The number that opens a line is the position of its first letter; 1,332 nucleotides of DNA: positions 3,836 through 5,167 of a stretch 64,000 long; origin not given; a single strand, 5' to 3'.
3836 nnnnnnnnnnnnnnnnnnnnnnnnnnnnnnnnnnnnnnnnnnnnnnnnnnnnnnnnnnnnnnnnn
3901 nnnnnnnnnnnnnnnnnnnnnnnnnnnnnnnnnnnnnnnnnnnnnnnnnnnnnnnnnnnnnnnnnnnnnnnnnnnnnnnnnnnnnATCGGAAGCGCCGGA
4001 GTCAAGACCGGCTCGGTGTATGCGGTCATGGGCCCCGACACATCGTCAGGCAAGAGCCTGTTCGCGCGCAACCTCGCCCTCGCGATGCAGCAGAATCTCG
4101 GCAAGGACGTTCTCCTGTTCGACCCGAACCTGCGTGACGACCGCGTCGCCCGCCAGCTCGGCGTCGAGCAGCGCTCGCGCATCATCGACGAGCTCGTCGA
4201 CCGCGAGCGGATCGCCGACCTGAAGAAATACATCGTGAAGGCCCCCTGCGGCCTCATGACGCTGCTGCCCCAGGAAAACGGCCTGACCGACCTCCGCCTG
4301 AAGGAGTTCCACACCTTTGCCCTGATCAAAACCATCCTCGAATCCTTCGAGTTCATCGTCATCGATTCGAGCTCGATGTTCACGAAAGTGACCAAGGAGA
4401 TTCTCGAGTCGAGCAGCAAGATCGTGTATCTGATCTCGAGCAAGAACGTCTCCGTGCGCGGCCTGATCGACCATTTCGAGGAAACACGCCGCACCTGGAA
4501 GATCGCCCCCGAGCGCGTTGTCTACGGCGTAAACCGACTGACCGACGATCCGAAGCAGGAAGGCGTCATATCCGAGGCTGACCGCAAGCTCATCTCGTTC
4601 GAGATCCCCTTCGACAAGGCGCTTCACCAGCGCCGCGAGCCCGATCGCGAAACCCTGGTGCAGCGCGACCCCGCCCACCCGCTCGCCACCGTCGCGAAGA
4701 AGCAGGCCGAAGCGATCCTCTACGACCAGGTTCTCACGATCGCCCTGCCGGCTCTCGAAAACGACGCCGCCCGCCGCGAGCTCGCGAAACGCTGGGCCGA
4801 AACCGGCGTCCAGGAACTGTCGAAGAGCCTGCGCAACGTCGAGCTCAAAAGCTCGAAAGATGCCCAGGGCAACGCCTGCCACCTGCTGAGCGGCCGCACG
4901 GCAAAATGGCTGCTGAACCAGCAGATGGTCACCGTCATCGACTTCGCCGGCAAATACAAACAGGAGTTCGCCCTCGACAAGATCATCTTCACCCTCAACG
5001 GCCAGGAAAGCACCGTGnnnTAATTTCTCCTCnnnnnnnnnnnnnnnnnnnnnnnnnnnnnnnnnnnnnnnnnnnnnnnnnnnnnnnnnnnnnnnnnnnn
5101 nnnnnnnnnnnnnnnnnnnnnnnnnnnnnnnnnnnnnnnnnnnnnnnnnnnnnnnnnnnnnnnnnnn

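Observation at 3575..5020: cNMP-binding domain fused to a CpaE/TadZ-like protein with a non-canonical P-loop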

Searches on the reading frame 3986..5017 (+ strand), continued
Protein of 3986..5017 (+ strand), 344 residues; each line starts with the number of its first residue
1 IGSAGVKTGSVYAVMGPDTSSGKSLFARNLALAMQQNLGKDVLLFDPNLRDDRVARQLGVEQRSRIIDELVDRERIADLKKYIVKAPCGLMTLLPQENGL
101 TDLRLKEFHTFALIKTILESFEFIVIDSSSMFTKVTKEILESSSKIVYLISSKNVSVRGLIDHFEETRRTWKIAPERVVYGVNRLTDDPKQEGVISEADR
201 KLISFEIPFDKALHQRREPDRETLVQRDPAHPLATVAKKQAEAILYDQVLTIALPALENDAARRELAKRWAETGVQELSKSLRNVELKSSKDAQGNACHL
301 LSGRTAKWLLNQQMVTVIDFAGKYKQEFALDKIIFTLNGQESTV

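Call 71: search_protein_families(library=pfam, alignment_id=A6, max_evalue=0.001)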
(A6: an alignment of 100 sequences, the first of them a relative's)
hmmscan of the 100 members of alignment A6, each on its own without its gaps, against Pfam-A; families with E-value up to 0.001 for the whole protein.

A. member 1, P0132 (416 aa): 7 families
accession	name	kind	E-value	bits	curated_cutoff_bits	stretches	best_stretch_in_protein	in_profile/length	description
PF00072.30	Response_reg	-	1.1e-29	103.3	30.2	1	4-116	1-111/111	Response regulator receiver domain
PF10609.15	ParA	-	2.4e-14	53.8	27.1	1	150-203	5-57/246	NUBPL iron-transfer P-loop NTPase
PF01656.29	CbiA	-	7.8e-13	48.9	25.4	1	152-358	2-119/125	CobQ/CobB/MinD/ParA nucleotide binding domain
PF13614.12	AAA_31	-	2.6e-12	47.5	27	1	152-305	5-161/177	AAA domain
PF00142.24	Fer4_NifH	-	3.7e-08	33.6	25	1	152-233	3-83/271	4Fe-4S iron sulfur cluster binding proteins, NifH/frxC family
PF09140.17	MipZ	-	8.8e-07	28.9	20.7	1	151-189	3-40/262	ATPase MipZ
PF02374.21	ArsA_ATPase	-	3.2e-05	23.7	24.3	1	151-187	3-38/305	Anion-transporting ATPase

B. families by the number of members that match (of 100 scanned): 26 families (the first 25 are shown)
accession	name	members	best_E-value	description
PF13614.12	AAA_31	100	1.4e-23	AAA domain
PF01656.29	CbiA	98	7.5e-21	CobQ/CobB/MinD/ParA nucleotide binding domain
PF10609.15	ParA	98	2.4e-20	NUBPL iron-transfer P-loop NTPase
PF09140.17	MipZ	66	1.6e-10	ATPase MipZ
PF00072.30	Response_reg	61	8.2e-33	Response regulator receiver domain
PF06564.18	CBP_BcsQ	51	4.5e-11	Cellulose biosynthesis protein BcsQ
PF00142.24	Fer4_NifH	48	1e-13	4Fe-4S iron sulfur cluster binding proteins, NifH/frxC family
PF02374.21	ArsA_ATPase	32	1.8e-08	Anion-transporting ATPase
PF13481.12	AAA_25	19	1.4e-06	AAA domain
PF13500.12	AAA_26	7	1e-10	AAA domain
PF25199.1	nSTAND_NTPase5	5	4.8e-05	Novel STAND NTPase 5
PF00027.35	cNMP_binding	3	1.3e-26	Cyclic nucleotide-binding domain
PF07015.17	VirC1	3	2.1e-05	VirC1 protein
PF00448.28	SRP54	3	2.3e-05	SRP54-type protein, GTPase domain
PF16968.11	TadZ_N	2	1e-05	Pilus assembly protein TadZ N-terminal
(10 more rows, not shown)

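Call 75: find_encoding_contigs(protein=P0122, flank=7000, max_places=1)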
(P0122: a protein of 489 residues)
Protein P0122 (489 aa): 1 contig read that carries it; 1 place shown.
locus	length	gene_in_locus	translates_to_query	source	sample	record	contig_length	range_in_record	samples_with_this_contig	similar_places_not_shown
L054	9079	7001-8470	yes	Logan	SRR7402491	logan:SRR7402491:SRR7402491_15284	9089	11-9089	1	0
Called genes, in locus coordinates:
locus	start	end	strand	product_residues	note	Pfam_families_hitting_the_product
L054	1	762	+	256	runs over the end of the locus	?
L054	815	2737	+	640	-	PF00069:Pkinase, PF03109:ABC1 (faint), PF07714:PK_Tyr_Ser-Thr, PF01636:APH (faint)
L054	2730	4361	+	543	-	PF13646:HEAT_2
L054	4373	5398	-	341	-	-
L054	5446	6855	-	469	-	PF00092:VWA, PF13519:VWA_2, PF13768:VWA_3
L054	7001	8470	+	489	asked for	PF00027:cNMP_binding, PF01656:CbiA (faint), PF13614:AAA_31 (weak)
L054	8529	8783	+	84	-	-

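Call 76: find_encoding_contigs(protein=P0127, flank=7000, max_places=1)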
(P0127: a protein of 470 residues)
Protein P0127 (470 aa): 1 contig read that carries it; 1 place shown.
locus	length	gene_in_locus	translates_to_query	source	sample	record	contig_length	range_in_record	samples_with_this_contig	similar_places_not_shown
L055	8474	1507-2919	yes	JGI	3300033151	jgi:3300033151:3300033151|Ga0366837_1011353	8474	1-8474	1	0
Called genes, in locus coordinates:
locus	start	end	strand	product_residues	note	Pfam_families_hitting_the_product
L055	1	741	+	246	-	?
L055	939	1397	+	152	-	-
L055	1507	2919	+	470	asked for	PF00027:cNMP_binding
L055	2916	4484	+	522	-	PF13646:HEAT_2, PF00515:TPR_1 (faint), PF07719:TPR_2 (faint), PF13181:TPR_8 (faint), PF13414:TPR_11 (faint), PF14559:TPR_19 (faint), PF13431:TPR_17 (faint)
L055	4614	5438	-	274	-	PF00877:NLPC_P60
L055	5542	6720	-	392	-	PF13435:Cytochrome_C554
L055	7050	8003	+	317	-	PF13432:TPR_16 (faint), PF25575:TPR_BSK1_C (faint), PF00515:TPR_1 (faint), PF13181:TPR_8 (faint), PF13414:TPR_11 (faint), PF13424:TPR_12 (faint), PF07719:TPR_2 (weak), PF05066:HARE-HTH, +2 more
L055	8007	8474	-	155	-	?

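Call 77: find_encoding_contigs(protein=P0272, flank=7000, max_places=1)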
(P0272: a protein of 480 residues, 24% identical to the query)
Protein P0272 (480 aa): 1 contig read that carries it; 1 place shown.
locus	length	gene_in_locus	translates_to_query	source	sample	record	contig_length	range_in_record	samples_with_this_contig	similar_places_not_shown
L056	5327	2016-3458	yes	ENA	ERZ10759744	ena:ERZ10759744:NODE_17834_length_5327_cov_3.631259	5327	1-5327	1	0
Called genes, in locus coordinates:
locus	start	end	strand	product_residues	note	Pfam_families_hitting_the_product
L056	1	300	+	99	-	?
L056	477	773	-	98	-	-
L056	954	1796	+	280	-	PF03496:ADPrib_exo_Tox (faint)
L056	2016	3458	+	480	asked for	PF00027:cNMP_binding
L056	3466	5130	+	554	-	-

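Call 81: find_encoding_contigs(protein=P0147, flank=8000, max_places=2)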
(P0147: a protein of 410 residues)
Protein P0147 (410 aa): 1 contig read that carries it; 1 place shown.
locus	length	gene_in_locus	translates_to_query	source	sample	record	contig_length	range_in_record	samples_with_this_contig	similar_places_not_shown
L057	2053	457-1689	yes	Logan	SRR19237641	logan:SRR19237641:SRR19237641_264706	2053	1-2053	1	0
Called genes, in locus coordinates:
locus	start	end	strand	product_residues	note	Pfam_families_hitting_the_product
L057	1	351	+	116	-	?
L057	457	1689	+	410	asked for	PF00027:cNMP_binding, PF01656:CbiA, PF10609:ParA, PF13614:AAA_31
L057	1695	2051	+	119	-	?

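Call 82: find_encoding_contigs(protein=P0223, flank=8000, max_places=2)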
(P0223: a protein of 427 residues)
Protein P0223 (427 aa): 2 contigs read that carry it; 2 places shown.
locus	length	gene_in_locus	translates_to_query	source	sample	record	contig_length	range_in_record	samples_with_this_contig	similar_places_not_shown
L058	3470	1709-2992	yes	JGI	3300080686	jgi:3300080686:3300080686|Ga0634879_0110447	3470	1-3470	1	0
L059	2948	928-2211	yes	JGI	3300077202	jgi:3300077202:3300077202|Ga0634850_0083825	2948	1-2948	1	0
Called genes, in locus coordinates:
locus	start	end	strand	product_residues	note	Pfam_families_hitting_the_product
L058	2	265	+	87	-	?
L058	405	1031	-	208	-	PF00574:CLP_protease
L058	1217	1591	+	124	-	-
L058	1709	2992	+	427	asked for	PF00027:cNMP_binding, PF01656:CbiA (weak), PF06564:CBP_BcsQ (weak), PF09140:MipZ (faint), PF10609:ParA (weak), PF13614:AAA_31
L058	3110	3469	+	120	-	?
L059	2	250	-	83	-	?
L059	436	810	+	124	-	-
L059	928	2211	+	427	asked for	PF00027:cNMP_binding, PF01656:CbiA (weak), PF06564:CBP_BcsQ (weak), PF09140:MipZ (faint), PF10609:ParA (weak), PF13614:AAA_31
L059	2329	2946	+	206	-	?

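Call 83: search_protein_families(library=pfam, proteins=[L057:1695-2051:+, L059:2329-2946:+, L057:1-351:+, L059:436-807:+], max_evalue=0.01)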
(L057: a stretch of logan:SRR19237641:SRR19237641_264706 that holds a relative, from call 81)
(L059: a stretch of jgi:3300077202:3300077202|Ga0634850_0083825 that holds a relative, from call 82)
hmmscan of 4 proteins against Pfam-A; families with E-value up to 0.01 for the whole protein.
L057:1695-2051:+ (119 aa): 1 family
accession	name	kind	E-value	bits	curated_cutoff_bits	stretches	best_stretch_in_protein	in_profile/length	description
PF04055.27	Radical_SAM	-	8.7e-06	26.4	29.5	1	47-111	1-62/166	Radical SAM superfamily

L059:2329-2946:+ (206 aa): 0 families

L057:1-351:+ (116 aa): 16 families
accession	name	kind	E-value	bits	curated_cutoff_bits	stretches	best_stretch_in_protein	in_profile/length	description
PF07719.23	TPR_2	-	1.6e-12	46.9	27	2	25-52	3-30/34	Tetratricopeptide repeat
PF13181.12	TPR_8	-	2.8e-11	43.1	25.7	2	60-84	4-28/34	Tetratricopeptide repeat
PF00515.34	TPR_1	-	2e-10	40.4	27.8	1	28-53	6-31/34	Tetratricopeptide repeat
PF13174.12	TPR_6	-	5.5e-07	30.3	26.3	0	60-83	3-26/33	Tetratricopeptide repeat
PF13432.12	TPR_16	-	2.1e-06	28.5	32.7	1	7-52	15-60/65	Tetratricopeptide repeat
PF13414.12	TPR_11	-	4e-06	26.9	26.8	0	7-35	12-40/42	TPR repeat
PF13176.12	TPR_7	-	5.7e-06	26.5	27.9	0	25-53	1-29/36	Tetratricopeptide repeat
PF13371.12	TPR_9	-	9e-06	26.1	35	1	31-79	3-51/73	Tetratricopeptide repeat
PF13428.12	TPR_14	-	1.6e-05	25.6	23.5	0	60-98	4-43/44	Tetratricopeptide repeat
PF13424.12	TPR_12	-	0.00021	21.9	30.1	1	26-78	6-66/77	Tetratricopeptide repeat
PF13431.12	TPR_17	-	0.0005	20.6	24.4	0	46-77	2-33/34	Tetratricopeptide repeat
PF14559.12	TPR_19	-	0.0012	19.5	25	0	36-81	4-49/68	Tetratricopeptide repeat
PF12895.13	ANAPC3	-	0.0021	18.7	27.2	1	17-80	17-79/82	Anaphase-promoting complex, cyclosome, subunit 3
PF25063.1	ARM_TT21_C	-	0.0035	17.7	35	1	8-65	114-172/209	Tetratricopeptide repeat protein 21 C-terminal ARM domain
PF13374.12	TPR_10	-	0.0045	17.4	27.5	0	63-78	8-23/42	Tetratricopeptide repeat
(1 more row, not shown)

L059:436-807:+ (124 aa): 1 family
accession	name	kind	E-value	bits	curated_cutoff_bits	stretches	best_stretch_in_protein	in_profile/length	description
PF03992.22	ABM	-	0.00012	22.6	23.1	1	2-68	1-68/78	Antibiotic biosynthesis monooxygenase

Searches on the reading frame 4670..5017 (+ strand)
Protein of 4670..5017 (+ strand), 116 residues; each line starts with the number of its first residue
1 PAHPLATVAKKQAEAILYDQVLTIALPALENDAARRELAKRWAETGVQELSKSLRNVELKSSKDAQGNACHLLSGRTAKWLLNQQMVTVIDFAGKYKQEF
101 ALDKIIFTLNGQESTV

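Call 42: predict_structure(alignment_id=A4)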
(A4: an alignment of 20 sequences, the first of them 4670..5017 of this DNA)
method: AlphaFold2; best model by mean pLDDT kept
length: 116 residues; sequences in the alignment: 20
mean_pLDDT: 93.1   pTM: 0.79
mean pLDDT of the five models: 93.1, 92.0, 90.7, 90.3, 89.5
residues with pLDDT >= 90: 103; 70-90: 13; 50-70: 0; < 50: 0
segments of 3 or more residues with pLDDT < 50: none
pLDDT, mean of each block of 10 residues (from residue 1): 91 94 94 92 95 95 88 96 94 95 93 89
secondary structure, 60 per line:
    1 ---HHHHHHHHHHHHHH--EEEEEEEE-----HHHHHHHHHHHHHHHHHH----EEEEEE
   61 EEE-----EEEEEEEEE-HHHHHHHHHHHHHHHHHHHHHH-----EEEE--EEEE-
elements in order: H4-17 E20-27 H33-50 E55-63 E69-77 H79-100 E106-109 E112-115

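Call 84: search_solved_structures(query=A4, max_evalue=10)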
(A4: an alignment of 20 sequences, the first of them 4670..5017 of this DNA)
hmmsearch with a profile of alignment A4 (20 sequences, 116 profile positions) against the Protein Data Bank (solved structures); distinct sequences matched with E-value up to 10: 5.
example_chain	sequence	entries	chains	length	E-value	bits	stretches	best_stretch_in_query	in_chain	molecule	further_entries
6xi3_AAA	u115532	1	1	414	0.024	17.9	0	45-94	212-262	Large adhesion protein (Lap) involved in biofilm formation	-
1e29_A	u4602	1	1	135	1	12.6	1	26-97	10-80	CYTOCHROME C549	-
7n8o_V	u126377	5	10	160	1.3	12.2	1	26-97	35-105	Cytochrome c-550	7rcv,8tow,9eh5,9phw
4btp_A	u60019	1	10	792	1.4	12.2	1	14-58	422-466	p1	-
6ogm_B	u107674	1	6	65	2.1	11.6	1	21-60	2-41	4-oxalocrotonate tautomerase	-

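Call 85: find_homologous_proteins(query=A4, max_evalue=0.001)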
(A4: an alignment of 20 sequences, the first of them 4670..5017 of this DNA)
Query A4 (20 sequences) (116 aa, profile of the alignment): 5 proteins with E <= 0.001 among 924 candidates.
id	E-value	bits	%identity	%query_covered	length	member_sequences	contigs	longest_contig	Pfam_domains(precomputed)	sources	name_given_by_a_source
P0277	2.0e-48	181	48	100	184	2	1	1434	-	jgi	jgi:hypothetical protein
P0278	1.2e-44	169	44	100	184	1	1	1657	-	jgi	jgi:hypothetical protein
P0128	2.9e-44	168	44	100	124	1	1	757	-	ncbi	ncbi:MAG: hypothetical protein ACD_39C01645G0002, partial [uncultured bacterium]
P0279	1.2e-41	159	39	100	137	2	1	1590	-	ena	-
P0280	6.7e-40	154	40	100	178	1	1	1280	-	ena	-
